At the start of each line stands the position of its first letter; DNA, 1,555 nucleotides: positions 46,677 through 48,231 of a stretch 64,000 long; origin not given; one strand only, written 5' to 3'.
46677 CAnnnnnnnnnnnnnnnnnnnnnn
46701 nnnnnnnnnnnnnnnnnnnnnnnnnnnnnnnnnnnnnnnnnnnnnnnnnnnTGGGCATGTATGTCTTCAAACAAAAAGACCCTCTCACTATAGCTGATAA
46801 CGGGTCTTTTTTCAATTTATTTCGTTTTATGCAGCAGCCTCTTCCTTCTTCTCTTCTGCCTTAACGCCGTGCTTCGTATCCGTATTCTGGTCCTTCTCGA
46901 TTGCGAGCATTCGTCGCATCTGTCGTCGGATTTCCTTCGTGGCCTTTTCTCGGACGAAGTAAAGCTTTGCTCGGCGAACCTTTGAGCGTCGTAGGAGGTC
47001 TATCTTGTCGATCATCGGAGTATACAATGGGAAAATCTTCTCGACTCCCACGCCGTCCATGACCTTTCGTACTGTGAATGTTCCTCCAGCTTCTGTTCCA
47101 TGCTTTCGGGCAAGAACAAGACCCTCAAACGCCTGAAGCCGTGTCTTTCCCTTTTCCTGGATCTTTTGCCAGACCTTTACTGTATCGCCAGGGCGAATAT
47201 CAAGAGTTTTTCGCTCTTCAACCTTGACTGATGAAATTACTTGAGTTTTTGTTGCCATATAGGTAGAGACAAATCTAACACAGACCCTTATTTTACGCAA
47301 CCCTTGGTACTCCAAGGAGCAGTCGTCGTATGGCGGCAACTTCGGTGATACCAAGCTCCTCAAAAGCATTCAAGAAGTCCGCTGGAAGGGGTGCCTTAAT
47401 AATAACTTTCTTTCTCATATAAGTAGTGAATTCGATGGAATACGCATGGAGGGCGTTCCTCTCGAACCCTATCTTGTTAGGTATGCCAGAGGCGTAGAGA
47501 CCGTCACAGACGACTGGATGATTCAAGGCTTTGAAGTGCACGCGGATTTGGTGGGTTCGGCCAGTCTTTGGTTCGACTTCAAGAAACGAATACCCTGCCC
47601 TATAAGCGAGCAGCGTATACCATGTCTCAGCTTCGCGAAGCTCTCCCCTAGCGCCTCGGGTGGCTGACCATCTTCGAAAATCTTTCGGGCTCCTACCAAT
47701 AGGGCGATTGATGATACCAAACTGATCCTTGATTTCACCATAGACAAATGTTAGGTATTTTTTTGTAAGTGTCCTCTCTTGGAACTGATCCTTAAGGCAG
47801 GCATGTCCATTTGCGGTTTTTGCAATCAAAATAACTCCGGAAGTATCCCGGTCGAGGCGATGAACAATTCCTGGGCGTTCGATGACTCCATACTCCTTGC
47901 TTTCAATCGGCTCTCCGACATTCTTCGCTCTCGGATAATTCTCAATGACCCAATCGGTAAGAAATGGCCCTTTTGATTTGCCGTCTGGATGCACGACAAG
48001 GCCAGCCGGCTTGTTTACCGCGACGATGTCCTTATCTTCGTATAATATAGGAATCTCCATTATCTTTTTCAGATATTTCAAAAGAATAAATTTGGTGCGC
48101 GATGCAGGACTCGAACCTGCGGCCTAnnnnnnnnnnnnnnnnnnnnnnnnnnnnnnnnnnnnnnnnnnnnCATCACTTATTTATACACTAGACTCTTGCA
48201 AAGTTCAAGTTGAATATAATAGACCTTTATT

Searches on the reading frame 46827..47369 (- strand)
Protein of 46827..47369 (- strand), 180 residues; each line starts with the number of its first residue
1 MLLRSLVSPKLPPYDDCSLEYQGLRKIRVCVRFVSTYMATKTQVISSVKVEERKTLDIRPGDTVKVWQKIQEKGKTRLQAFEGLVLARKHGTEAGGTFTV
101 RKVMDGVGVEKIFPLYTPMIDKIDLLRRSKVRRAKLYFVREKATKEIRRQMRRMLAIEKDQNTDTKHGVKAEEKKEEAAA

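Call 34: search_protein_families(library=pfam, proteins=[window:46827-47369:-], max_evalue=0.001)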
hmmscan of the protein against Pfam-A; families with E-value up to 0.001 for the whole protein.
window:46827-47369:- (180 aa): 1 family
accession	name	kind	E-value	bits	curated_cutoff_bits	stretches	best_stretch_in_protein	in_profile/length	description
PF01245.26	Ribosomal_L19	-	3.2e-33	114.4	22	1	49-148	7-107/111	Ribosomal protein L19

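Call 64: find_related_loci(query=window:46827-47369:-, collection=metagenome_contigs, flank=10000)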
Query window:46827-47369:- (180 aa) in metagenome_contigs; peptide patterns used: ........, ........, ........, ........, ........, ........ (x = any residue, [..] = any of these).
600 stretches matched a pattern (row limit reached: there are more); 18 encode a relative of the query (tblastn E <= 1e-3); 18 distinct loci.
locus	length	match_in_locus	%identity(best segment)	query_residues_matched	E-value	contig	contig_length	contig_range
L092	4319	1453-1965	70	7-171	2e-73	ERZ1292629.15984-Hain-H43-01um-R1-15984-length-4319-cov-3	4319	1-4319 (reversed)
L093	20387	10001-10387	86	38-166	1e-71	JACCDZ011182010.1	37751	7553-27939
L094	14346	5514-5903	75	38-167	3e-63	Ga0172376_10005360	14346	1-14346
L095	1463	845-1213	72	42-163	1e-58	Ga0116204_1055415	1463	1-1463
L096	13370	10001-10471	56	15-172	8e-56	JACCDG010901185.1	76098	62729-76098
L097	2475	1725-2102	70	30-160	6e-56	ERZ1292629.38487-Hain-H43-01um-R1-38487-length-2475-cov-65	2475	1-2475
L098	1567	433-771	75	42-154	4e-57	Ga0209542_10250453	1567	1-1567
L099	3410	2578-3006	63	37-178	5e-54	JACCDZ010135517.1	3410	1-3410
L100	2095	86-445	72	34-152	5e-53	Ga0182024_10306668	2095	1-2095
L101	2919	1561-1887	72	44-152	3e-51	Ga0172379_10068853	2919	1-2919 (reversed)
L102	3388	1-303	78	54-154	7e-51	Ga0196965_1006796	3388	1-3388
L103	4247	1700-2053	68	45-160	6e-50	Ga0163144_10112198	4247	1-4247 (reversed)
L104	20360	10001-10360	64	34-152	1e-49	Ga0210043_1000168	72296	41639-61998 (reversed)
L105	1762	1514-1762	81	42-124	1e-42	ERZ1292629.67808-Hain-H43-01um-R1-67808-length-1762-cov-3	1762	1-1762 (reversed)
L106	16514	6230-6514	51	50-151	1e-27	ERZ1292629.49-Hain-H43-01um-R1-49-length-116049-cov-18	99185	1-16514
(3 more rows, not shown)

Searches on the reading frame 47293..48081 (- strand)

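Call 63: search_protein_families(library=pfam, proteins=[window:47293-48081:-], max_evalue=0.001)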
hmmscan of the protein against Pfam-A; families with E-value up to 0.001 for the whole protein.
window:47293-48081:- (262 aa): 1 family
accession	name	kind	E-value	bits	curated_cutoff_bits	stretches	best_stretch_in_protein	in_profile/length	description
PF00849.27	PseudoU_synth_2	-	2.6e-32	112.6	26.8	1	19-184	2-151/152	RNA pseudouridylate synthase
